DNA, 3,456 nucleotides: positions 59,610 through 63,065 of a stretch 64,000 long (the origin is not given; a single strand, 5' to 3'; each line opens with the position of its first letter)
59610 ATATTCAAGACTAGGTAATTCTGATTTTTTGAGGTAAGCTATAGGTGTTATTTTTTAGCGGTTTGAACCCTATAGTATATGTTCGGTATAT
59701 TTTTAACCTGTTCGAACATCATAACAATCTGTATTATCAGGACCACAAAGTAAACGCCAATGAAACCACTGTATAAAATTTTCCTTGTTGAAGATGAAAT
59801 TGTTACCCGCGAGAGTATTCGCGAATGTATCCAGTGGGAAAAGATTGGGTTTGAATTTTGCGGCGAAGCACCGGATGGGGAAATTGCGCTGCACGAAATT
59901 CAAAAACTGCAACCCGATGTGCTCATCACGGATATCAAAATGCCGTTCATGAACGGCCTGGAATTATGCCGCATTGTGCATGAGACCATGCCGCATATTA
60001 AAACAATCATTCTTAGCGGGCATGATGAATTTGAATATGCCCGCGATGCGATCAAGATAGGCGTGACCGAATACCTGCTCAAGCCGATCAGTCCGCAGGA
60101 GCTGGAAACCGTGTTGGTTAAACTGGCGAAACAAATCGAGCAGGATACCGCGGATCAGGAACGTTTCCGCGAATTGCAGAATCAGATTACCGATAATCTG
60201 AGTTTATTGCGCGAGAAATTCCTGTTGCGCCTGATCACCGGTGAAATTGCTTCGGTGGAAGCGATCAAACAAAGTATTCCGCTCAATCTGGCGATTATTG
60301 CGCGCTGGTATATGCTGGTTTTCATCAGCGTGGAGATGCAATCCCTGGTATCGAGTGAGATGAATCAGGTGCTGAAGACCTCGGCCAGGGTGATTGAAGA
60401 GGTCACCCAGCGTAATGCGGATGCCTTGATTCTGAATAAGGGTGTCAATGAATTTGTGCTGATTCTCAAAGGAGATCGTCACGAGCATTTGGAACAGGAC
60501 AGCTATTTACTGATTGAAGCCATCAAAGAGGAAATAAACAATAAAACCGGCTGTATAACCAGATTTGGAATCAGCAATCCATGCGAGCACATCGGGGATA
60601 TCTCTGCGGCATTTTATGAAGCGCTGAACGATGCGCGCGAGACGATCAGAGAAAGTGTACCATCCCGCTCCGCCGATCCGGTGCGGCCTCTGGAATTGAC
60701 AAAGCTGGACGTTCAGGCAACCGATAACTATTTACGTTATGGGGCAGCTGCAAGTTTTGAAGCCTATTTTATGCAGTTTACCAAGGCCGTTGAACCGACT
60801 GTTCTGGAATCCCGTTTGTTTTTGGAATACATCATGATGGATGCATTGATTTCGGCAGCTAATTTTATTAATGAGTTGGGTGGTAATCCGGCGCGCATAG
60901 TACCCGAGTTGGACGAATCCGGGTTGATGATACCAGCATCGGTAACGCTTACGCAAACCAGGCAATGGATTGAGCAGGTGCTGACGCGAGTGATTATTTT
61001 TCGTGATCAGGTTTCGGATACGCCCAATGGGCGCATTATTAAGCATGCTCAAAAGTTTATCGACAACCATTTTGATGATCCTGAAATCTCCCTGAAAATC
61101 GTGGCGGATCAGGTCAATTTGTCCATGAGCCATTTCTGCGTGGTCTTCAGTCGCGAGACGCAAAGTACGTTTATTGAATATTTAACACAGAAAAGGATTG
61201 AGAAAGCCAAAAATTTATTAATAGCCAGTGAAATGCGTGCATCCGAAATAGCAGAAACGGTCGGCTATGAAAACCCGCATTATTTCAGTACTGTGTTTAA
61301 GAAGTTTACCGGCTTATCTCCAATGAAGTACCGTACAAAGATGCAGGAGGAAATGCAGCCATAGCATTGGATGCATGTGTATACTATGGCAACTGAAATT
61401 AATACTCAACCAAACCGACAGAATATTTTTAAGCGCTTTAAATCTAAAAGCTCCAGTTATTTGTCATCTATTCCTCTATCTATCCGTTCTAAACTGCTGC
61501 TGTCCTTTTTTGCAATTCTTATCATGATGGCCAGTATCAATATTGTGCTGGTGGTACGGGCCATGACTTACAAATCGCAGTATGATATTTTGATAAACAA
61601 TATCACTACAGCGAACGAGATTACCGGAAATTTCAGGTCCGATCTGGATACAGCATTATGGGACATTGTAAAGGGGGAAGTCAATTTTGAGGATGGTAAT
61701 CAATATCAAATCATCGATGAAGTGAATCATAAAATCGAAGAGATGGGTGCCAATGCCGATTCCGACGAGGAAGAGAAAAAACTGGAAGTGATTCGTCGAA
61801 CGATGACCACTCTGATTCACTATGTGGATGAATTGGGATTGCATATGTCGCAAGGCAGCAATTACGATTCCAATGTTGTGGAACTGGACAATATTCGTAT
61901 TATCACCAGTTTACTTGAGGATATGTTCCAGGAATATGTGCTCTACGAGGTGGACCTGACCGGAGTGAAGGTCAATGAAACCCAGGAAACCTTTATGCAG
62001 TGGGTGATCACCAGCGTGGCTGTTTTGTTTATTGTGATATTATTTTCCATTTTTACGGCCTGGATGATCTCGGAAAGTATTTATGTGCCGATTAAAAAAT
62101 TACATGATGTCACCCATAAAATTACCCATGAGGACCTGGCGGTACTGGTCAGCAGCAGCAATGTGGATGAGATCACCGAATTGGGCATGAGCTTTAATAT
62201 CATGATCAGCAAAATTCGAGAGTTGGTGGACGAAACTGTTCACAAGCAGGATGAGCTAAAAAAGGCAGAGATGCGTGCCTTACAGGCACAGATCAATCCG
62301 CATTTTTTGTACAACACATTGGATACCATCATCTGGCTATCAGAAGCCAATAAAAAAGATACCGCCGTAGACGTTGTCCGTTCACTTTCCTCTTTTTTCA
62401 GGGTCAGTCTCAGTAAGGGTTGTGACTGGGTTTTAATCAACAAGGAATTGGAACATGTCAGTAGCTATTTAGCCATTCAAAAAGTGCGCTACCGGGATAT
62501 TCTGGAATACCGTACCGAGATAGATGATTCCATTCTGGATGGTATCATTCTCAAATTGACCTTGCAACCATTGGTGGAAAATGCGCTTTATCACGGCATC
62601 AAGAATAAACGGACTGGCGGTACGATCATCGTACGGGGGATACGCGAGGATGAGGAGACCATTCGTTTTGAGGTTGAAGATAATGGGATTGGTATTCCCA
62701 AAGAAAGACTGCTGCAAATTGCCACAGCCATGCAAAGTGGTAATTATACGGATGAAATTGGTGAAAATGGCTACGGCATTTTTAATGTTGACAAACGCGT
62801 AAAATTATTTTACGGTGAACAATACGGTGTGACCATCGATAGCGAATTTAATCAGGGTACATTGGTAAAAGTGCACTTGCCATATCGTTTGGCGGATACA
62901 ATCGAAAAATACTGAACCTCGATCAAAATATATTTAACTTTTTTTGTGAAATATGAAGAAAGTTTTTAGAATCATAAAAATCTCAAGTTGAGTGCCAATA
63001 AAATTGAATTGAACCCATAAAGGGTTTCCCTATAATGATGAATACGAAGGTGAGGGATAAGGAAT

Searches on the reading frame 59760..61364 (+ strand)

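Call 95: search_protein_families(library=pfam, proteins=[window:59760-61364:+], max_evalue=0.00001)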
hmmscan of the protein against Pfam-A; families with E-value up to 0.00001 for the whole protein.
window:59760-61364:+ (534 aa): 3 families
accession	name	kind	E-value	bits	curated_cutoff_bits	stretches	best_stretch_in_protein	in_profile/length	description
PF00072.30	Response_reg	-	2.6e-25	89.2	30.2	1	7-118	1-109/111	Response regulator receiver domain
PF12833.13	HTH_18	-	6.3e-21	74.9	33.6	1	449-526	2-79/80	Helix-turn-helix domain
PF00165.29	HTH_AraC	-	5e-17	62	26.6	1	496-526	13-42/42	Bacterial regulatory helix-turn-helix proteins, AraC family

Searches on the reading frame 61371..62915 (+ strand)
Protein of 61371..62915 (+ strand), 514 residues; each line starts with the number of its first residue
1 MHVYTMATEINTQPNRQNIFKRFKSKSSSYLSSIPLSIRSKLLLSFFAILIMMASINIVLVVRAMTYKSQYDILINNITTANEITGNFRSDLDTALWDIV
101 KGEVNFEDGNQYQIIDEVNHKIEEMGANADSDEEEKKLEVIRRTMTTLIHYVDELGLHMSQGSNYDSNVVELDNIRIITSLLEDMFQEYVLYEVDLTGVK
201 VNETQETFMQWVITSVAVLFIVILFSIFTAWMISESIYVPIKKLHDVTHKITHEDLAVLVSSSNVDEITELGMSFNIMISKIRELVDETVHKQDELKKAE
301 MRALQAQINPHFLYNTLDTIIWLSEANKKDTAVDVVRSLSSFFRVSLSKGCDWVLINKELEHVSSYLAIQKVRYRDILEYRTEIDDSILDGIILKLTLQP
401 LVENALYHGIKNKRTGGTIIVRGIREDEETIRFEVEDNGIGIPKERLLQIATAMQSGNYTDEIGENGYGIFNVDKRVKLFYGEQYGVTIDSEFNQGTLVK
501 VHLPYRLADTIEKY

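Call 95: search_protein_families(library=pfam, proteins=[window:61371-62915:+], max_evalue=0.00001)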
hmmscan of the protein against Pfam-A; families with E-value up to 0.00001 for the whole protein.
window:61371-62915:+ (514 aa): 3 families
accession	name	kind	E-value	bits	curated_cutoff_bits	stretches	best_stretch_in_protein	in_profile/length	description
PF06580.19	His_kinase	-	9.7e-27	93.5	25.2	1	299-376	1-79/81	Histidine kinase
PF02518.31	HATPase_c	-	1.9e-15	57.7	26.4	1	394-505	6-109/111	Histidine kinase-, DNA gyrase B-, and HSP90-like ATPase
PF00672.30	HAMP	-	1.8e-07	31.8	25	1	240-284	9-53/53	HAMP domain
